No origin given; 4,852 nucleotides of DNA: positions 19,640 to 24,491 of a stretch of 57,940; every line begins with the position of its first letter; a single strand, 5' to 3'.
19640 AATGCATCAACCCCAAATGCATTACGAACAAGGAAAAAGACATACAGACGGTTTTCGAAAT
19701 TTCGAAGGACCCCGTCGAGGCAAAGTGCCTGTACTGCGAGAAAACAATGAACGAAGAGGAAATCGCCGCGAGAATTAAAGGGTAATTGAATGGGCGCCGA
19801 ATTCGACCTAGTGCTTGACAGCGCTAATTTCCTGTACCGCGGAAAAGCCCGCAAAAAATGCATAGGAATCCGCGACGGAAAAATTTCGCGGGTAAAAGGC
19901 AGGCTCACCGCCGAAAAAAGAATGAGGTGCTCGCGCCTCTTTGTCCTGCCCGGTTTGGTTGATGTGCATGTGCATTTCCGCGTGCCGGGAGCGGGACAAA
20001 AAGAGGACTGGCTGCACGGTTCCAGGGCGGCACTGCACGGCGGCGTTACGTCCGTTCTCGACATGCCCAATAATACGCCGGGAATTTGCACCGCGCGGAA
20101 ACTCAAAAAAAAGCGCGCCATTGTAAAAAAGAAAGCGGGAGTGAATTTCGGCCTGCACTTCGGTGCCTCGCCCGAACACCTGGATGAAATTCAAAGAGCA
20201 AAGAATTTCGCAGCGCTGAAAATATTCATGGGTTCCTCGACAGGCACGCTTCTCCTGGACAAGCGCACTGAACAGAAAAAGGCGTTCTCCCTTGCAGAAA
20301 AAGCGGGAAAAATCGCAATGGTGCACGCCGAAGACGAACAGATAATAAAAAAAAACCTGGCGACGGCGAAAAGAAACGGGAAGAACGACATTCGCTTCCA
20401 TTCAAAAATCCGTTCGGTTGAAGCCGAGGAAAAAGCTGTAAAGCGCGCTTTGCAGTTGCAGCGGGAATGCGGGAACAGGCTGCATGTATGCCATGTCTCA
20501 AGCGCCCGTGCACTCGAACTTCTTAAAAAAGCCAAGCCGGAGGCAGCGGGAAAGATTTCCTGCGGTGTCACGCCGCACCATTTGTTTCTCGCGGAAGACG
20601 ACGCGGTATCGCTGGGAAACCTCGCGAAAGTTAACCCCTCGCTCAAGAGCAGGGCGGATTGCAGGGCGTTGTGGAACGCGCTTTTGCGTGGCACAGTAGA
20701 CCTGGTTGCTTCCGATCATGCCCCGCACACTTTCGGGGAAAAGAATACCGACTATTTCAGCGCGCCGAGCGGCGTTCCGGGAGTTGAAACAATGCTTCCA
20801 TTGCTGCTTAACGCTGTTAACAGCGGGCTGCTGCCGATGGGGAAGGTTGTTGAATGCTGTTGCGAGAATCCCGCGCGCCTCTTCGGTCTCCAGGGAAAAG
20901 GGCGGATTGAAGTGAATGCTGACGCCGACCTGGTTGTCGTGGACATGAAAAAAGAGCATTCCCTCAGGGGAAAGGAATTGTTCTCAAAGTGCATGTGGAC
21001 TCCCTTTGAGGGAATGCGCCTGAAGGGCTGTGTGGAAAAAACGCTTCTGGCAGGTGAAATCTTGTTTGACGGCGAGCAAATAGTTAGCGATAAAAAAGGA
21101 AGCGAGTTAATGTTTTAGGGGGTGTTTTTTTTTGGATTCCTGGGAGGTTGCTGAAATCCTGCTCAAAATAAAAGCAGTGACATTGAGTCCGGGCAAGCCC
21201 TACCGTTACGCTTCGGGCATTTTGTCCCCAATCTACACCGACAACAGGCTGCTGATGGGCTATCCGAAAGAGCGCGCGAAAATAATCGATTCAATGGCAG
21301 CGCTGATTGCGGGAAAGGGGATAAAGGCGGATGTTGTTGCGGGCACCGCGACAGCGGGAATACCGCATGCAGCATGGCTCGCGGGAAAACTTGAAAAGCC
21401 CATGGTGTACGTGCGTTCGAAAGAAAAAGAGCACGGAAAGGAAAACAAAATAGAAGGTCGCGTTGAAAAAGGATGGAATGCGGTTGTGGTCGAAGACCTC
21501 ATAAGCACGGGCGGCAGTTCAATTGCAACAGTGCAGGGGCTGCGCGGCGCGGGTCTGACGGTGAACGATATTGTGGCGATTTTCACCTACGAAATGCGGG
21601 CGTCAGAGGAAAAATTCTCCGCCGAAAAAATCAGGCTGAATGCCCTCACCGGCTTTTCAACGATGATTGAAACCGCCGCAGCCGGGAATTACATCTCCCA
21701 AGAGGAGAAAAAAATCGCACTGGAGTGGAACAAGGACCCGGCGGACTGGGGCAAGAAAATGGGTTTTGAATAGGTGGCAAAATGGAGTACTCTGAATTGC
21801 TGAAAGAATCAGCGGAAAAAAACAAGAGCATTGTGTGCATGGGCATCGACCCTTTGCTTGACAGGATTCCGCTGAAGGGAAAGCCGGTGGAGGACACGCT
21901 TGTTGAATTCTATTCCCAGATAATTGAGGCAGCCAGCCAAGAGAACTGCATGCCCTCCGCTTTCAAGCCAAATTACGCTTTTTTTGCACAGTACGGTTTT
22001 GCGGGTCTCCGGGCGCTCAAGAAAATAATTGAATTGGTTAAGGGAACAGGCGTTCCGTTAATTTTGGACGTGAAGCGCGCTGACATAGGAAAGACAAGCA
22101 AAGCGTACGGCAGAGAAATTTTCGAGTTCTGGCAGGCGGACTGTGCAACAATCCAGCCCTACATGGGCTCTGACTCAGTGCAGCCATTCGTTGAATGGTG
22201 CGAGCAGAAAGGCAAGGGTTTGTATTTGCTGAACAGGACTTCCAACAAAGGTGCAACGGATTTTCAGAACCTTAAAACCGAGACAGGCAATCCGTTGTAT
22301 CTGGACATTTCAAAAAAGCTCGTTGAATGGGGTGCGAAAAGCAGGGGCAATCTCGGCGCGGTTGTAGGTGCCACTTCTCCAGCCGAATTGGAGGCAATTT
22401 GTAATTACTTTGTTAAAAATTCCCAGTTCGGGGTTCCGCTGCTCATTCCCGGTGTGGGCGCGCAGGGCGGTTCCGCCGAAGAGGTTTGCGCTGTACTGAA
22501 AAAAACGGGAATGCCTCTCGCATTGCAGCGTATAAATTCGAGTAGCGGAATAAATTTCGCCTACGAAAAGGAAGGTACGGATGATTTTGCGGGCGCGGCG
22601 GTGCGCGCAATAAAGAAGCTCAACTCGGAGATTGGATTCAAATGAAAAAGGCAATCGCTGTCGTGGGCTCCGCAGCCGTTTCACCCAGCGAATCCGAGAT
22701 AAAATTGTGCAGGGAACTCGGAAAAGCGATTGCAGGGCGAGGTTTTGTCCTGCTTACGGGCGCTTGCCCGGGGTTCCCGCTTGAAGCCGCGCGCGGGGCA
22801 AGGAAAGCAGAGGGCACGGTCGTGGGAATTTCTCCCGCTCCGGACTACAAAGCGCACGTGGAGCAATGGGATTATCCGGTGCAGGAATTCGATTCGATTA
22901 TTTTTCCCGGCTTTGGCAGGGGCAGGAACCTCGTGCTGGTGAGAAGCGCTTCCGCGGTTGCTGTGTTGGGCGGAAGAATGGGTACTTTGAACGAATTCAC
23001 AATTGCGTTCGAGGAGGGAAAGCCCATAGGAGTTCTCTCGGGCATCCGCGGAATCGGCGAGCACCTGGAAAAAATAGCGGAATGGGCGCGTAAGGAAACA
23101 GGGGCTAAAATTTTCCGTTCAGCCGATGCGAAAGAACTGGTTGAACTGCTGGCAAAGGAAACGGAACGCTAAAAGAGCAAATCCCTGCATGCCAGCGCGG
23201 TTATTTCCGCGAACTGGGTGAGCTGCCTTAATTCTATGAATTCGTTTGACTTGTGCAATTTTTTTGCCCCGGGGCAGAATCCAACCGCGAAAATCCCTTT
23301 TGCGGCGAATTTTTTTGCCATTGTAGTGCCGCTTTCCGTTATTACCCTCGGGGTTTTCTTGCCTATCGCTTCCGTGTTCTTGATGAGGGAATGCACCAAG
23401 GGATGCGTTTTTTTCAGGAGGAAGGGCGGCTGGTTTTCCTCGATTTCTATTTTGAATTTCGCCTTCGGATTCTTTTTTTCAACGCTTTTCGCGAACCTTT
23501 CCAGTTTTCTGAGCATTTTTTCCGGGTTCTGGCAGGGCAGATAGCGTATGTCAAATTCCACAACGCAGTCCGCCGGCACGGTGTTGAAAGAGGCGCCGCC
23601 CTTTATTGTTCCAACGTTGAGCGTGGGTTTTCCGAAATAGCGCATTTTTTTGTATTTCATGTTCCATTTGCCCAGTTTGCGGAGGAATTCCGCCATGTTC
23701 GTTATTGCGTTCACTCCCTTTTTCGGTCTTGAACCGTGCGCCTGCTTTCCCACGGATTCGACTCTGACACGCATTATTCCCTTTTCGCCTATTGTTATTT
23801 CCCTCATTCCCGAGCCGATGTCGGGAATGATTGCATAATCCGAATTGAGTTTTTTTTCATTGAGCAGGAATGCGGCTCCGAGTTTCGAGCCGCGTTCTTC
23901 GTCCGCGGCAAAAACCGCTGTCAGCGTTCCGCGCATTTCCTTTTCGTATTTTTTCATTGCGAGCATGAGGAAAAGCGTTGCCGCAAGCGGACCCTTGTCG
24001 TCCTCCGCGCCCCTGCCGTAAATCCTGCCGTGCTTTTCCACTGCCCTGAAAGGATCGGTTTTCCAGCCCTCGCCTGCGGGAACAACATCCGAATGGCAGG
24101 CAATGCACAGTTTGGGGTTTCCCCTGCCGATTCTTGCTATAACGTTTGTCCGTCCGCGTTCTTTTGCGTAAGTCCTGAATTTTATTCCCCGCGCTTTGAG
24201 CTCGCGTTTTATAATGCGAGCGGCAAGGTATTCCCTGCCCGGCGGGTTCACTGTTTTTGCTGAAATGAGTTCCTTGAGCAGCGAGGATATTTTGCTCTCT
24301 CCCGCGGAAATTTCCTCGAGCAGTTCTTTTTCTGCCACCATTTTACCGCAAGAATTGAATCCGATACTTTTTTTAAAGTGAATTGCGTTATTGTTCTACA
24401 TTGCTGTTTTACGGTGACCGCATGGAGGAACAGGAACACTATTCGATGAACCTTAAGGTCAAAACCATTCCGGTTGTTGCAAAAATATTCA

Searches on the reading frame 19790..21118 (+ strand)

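Call 26: search_protein_families(library=pfam, proteins=[window:19790-21118:+], max_evalue=0.00001)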
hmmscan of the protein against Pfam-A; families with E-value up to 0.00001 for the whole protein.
window:19790-21118:+ (442 aa): 2 families
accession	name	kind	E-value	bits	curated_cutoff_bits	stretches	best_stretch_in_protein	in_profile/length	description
PF01979.26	Amidohydro_1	-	2.6e-27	96.4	25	1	51-424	1-344/345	Amidohydrolase family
PF07969.17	Amidohydro_3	-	4.8e-08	33.3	29.7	0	347-425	406-471/472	Amidohydrolase family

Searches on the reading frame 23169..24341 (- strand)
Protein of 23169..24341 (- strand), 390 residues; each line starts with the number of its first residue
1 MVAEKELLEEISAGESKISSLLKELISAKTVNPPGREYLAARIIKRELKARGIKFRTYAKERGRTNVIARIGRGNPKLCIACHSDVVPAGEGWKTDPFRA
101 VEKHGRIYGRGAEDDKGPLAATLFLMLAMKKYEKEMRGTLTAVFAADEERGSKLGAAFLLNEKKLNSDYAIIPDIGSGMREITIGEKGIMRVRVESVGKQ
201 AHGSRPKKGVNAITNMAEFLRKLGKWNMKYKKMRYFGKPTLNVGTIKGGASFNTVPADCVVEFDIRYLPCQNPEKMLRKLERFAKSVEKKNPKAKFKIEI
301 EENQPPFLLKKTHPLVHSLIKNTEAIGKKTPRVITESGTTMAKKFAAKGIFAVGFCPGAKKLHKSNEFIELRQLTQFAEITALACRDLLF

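Call 26: search_protein_families(library=pfam, proteins=[window:23169-24341:-], max_evalue=0.00001)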
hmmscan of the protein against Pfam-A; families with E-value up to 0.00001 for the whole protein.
window:23169-24341:- (390 aa): 2 families
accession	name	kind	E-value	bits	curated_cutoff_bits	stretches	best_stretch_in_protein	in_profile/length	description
PF01546.33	Peptidase_M20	-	2.8e-30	106.2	24.6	1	80-384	2-203/206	Peptidase family M20/M25/M40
PF07687.19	M20_dimer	-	1.1e-25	90.1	21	1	184-290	1-105/107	Peptidase dimerisation domain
